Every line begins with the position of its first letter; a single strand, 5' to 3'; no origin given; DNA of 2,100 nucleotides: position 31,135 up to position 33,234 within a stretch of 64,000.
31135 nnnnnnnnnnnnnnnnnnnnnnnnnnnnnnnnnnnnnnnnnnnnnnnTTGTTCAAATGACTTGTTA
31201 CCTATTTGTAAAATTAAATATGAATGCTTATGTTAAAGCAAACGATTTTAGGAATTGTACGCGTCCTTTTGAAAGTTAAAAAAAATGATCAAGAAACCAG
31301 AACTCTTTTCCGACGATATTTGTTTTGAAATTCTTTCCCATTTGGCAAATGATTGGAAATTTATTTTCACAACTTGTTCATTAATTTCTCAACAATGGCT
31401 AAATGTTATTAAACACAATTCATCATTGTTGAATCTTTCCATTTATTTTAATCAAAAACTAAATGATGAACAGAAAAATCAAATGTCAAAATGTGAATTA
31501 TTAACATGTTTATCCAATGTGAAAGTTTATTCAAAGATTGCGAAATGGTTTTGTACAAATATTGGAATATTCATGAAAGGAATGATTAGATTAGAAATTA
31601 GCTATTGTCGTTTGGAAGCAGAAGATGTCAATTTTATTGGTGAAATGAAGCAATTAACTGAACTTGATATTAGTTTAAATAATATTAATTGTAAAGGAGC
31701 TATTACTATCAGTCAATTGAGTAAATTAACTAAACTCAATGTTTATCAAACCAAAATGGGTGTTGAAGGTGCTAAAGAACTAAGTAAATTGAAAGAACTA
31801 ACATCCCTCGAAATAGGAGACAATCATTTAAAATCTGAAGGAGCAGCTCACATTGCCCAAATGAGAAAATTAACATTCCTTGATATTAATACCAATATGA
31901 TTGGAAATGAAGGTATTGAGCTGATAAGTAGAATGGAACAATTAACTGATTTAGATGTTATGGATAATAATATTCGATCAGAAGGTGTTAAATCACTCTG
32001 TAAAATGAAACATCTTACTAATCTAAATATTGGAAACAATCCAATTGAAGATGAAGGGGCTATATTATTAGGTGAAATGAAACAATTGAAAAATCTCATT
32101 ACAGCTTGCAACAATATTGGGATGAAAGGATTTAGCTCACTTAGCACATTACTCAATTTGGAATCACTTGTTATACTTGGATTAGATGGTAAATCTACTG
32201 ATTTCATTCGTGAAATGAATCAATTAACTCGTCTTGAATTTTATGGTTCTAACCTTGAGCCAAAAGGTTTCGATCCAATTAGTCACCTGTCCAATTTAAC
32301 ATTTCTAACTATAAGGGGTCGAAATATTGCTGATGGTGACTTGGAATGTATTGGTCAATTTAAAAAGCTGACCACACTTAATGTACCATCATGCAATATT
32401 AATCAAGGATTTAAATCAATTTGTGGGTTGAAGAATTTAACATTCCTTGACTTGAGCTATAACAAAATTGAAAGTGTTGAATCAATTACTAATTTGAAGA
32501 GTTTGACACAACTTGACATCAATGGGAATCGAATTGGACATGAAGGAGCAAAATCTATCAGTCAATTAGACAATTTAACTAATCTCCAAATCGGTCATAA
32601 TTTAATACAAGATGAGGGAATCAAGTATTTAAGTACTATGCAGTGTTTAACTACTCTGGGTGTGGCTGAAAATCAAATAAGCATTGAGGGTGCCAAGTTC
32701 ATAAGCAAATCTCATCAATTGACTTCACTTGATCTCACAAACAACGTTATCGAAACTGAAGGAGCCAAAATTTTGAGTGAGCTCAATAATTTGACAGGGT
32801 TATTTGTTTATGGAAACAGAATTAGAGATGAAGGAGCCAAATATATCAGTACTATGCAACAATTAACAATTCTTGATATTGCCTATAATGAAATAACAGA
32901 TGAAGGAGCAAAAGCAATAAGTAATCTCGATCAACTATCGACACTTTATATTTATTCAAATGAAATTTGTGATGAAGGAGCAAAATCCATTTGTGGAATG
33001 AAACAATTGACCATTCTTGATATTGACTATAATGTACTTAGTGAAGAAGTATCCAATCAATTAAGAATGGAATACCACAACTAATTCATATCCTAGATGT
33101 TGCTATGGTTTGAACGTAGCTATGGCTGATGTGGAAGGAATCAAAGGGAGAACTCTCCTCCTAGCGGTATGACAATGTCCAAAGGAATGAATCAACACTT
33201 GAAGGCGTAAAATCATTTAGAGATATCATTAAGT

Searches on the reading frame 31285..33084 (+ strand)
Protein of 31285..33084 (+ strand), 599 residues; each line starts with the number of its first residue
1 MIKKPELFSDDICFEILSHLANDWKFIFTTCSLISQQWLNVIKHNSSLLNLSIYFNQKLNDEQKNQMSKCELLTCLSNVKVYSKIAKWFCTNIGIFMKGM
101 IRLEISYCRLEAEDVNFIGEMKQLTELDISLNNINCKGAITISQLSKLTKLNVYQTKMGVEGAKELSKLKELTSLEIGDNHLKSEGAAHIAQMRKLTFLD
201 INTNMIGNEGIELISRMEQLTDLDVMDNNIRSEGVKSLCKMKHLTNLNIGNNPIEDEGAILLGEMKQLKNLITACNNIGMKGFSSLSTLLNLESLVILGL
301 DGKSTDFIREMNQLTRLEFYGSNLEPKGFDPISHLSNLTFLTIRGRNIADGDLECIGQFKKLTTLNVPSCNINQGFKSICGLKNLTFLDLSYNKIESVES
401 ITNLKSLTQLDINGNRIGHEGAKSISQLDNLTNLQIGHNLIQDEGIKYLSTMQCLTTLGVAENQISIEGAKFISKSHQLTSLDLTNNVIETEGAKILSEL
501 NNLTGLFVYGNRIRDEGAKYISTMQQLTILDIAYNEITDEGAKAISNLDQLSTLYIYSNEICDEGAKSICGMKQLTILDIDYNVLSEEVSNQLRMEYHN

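Call 80: search_protein_families(library=pfam, proteins=[window:31285-33084:+], max_evalue=0.001)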
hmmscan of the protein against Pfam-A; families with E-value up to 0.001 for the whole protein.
window:31285-33084:+ (599 aa): 9 families
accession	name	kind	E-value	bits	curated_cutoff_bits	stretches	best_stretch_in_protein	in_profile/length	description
PF13516.12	LRR_6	-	1.6e-44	146.9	23.4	1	527-546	5-24/24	Leucine Rich repeat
PF23598.1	LRR_14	-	8.2e-33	114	40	2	142-369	43-248/353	Leucine-rich repeat region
PF13855.12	LRR_8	-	1.2e-31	108.7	27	4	361-417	2-61/61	Leucine rich repeat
PF12799.13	LRR_4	-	2e-30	104.5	27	2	383-417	1-36/44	Leucine Rich repeats (2 copies)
PF25013.1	LRR_Zer-1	-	1.3e-18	67.9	27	1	333-417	5-98/137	Zer-1-like, Leucine-rich repeats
PF00560.39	LRR_1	-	5e-17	58.8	20.6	0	384-404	1-23/23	Leucine Rich Repeat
PF14580.12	LRR_9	-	1.5e-09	38.1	30.5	1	387-467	46-127/175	Leucine-rich repeat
PF23952.1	LRR_EndoS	-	0.00014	22.5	27.9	0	348-415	47-116/116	Endo-beta-N-acetylglucosaminidase EndoS LRR domain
PF24758.1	LRR_At5g56370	-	0.00059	20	27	0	381-498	12-132/227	FBD-associated F-box protein At5g56370, LRR repeats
